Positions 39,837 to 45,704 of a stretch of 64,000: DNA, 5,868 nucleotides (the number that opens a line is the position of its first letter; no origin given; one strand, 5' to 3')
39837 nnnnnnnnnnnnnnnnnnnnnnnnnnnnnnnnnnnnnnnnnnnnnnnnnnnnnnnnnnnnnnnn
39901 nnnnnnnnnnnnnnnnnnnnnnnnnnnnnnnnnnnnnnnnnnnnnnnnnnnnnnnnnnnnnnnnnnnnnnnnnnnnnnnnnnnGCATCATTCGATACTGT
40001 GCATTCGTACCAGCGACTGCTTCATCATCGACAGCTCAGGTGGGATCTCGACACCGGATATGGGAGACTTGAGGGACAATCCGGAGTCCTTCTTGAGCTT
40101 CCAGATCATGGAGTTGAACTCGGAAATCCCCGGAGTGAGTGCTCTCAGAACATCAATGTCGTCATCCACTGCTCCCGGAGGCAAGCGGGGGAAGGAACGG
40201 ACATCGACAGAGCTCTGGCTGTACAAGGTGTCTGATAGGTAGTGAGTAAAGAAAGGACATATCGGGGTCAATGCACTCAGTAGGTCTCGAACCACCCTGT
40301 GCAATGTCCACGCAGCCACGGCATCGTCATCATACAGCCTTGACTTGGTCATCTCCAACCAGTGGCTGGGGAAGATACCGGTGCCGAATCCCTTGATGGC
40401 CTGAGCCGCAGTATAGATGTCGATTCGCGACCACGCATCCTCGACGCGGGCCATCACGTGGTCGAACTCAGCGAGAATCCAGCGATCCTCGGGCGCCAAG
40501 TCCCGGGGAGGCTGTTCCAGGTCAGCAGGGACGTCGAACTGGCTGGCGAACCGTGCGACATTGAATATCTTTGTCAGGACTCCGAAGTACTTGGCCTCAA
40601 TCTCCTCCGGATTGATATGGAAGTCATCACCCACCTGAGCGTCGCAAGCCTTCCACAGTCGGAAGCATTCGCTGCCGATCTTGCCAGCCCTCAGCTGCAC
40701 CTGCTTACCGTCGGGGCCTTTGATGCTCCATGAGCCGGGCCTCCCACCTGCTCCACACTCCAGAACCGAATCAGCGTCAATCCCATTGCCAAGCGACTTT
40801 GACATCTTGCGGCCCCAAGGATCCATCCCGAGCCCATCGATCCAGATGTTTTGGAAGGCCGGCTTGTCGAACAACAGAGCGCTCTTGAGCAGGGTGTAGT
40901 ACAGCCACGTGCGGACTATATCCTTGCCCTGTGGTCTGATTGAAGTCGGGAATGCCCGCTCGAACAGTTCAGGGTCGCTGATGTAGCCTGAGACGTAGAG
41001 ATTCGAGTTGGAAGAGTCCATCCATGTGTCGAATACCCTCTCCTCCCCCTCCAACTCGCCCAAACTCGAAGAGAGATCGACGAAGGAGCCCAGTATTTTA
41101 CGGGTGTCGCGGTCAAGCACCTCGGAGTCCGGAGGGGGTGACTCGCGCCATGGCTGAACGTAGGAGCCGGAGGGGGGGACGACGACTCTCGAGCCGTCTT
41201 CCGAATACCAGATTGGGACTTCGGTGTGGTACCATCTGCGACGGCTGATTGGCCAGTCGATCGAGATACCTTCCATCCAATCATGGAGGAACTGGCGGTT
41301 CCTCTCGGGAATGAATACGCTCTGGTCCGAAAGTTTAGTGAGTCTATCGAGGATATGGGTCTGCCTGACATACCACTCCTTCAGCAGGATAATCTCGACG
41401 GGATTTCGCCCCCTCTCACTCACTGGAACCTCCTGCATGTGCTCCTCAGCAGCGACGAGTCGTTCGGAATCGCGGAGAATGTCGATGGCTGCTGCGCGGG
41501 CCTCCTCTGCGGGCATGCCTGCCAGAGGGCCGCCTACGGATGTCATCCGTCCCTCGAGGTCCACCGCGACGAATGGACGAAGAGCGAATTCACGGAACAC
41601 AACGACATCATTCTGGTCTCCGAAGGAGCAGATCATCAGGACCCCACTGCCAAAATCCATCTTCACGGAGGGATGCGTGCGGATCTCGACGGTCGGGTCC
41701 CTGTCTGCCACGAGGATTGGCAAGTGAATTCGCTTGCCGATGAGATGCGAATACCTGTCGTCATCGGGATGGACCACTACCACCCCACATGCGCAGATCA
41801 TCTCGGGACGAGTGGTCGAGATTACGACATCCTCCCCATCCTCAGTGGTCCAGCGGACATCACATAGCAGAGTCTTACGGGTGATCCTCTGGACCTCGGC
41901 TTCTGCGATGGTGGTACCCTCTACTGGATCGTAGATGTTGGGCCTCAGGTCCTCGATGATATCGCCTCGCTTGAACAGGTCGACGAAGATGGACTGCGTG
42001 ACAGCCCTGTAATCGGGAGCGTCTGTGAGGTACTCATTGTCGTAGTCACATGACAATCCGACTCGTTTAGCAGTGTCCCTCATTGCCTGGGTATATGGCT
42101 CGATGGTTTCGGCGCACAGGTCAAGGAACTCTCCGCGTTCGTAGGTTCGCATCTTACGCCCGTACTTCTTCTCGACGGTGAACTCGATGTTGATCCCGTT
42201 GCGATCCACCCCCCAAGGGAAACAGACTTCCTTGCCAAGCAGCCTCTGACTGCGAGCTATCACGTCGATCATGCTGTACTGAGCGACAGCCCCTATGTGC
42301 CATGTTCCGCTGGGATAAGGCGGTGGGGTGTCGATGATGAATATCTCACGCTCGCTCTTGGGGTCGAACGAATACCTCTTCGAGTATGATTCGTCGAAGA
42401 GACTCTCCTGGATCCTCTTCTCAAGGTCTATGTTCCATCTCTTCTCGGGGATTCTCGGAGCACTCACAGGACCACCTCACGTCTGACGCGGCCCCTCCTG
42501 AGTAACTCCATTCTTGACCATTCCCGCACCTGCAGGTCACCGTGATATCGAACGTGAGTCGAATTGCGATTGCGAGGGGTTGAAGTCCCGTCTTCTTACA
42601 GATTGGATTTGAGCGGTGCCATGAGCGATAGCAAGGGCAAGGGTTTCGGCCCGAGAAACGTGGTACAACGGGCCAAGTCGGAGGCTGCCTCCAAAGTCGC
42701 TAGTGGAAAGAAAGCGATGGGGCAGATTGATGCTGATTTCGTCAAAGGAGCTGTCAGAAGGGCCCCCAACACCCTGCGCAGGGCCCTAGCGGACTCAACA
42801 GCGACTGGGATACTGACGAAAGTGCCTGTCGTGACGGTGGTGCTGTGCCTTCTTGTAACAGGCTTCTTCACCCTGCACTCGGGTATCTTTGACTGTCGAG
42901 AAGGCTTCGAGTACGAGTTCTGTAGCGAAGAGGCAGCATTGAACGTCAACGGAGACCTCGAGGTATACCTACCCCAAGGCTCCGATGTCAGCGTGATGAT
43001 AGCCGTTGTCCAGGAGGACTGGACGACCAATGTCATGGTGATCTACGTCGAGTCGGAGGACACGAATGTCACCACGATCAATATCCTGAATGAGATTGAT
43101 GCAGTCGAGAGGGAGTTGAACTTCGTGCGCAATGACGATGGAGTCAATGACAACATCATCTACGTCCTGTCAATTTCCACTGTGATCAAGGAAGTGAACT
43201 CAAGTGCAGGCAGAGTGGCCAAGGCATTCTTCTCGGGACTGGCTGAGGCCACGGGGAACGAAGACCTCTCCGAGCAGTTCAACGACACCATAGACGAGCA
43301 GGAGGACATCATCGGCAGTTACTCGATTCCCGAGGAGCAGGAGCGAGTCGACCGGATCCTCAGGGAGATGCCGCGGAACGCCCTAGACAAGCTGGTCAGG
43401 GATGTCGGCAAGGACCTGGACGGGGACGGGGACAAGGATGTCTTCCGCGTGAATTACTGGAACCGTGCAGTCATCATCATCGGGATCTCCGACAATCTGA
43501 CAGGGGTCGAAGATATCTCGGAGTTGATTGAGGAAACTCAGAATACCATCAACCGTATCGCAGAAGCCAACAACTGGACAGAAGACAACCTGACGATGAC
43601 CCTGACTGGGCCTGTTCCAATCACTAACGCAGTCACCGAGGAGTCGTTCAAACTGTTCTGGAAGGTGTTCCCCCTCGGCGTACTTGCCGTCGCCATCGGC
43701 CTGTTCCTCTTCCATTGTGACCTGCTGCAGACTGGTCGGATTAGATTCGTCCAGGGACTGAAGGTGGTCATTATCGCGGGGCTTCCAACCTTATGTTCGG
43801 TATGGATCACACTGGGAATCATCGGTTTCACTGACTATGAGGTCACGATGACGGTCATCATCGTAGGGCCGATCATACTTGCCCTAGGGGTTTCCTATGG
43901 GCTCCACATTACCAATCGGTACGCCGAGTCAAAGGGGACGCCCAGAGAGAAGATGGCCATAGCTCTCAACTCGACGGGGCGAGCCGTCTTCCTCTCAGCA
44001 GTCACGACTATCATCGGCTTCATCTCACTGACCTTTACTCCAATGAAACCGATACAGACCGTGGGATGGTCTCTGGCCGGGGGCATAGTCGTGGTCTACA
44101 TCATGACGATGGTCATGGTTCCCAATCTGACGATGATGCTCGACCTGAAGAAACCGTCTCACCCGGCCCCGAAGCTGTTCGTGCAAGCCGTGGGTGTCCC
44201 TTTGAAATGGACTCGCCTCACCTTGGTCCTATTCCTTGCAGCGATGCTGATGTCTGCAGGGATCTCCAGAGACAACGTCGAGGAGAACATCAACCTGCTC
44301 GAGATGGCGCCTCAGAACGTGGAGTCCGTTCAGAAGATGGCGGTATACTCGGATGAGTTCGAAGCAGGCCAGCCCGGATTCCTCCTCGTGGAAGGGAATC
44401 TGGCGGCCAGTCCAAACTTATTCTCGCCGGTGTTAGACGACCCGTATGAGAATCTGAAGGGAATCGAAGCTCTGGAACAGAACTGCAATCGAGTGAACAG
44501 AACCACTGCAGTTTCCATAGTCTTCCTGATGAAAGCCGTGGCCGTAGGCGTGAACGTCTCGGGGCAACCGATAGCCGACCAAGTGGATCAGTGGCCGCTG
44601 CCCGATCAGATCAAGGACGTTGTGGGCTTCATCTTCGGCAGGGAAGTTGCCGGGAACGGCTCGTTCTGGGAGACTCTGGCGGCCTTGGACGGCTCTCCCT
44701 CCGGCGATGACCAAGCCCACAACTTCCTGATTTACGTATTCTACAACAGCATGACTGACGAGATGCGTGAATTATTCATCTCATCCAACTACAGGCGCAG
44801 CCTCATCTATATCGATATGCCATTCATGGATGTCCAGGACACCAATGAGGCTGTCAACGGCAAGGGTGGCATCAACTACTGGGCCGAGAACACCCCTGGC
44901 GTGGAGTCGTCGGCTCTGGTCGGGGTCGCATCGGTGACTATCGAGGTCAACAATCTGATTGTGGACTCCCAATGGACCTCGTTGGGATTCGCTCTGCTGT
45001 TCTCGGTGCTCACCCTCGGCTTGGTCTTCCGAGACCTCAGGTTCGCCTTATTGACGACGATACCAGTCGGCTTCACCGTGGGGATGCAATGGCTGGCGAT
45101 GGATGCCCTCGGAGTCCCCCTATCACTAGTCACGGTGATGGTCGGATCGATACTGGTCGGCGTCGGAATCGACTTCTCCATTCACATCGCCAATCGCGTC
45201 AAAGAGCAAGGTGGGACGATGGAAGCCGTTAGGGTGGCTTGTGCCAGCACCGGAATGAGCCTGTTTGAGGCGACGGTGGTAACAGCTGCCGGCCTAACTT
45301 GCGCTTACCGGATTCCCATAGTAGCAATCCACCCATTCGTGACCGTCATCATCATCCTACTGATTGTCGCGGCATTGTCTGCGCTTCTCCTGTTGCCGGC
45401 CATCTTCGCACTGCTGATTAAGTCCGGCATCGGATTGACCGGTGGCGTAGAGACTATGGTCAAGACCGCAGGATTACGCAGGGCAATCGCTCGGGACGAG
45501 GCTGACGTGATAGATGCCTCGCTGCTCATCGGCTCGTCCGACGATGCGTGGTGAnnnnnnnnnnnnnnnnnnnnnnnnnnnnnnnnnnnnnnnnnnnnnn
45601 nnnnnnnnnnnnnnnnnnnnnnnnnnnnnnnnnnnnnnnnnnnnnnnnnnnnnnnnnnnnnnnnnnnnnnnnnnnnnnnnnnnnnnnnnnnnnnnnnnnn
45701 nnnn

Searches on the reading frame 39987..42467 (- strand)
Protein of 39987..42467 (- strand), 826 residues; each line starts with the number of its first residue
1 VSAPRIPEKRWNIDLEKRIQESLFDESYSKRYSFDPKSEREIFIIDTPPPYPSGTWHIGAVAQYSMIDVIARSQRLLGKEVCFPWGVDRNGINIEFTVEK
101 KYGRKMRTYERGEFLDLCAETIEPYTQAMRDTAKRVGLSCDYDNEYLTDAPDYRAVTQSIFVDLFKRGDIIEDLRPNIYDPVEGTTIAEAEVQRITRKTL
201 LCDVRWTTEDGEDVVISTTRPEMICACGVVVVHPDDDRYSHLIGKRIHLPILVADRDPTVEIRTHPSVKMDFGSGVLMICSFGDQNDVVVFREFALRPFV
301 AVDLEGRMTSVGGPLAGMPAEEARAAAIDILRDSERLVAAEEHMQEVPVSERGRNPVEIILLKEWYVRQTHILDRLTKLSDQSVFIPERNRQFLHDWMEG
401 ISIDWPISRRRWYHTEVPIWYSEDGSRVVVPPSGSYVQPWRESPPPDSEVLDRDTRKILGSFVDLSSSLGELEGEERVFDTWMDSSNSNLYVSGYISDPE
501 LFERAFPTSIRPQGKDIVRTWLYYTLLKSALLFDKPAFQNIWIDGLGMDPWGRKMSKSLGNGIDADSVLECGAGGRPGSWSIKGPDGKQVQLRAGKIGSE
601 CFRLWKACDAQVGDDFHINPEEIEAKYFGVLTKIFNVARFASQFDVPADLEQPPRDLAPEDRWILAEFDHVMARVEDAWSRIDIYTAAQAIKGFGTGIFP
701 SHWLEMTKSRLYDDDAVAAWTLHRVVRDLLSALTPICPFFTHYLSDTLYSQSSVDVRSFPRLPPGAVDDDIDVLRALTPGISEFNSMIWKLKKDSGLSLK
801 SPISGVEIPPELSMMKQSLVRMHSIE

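Call 67: search_protein_families(library=pfam, proteins=[window:39987-42467:-], max_evalue=0.001)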
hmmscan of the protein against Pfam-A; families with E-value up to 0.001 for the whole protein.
window:39987-42467:- (826 aa): 3 families
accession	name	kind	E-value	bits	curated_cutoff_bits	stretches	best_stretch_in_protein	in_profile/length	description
PF00133.28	tRNA-synt_1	-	5.4e-73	246.5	22.7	1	36-617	18-412/414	tRNA synthetases class I (I, L, M and V)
PF08264.19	Anticodon_1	-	1.3e-18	67.8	25.1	1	661-803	1-144/148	Anticodon-binding domain of tRNA ligase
PF09334.17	tRNA-synt_1g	-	1.9e-14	53.7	20.1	1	44-193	2-136/391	tRNA synthetases class I (M)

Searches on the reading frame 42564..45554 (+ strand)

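Call 67: search_protein_families(library=pfam, proteins=[window:42564-45554:+], max_evalue=0.001)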
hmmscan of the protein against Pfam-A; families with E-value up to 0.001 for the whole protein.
window:42564-45554:+ (996 aa): 2 families
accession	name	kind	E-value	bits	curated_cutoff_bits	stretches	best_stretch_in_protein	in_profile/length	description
PF03176.21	MMPL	-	6.1e-19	68.6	20.5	2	325-526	106-302/333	MMPL family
PF12349.14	Sterol-sensing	-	3.7e-08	33.8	22.3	1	407-519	14-129/153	Sterol-sensing domain of SREBP cleavage-activation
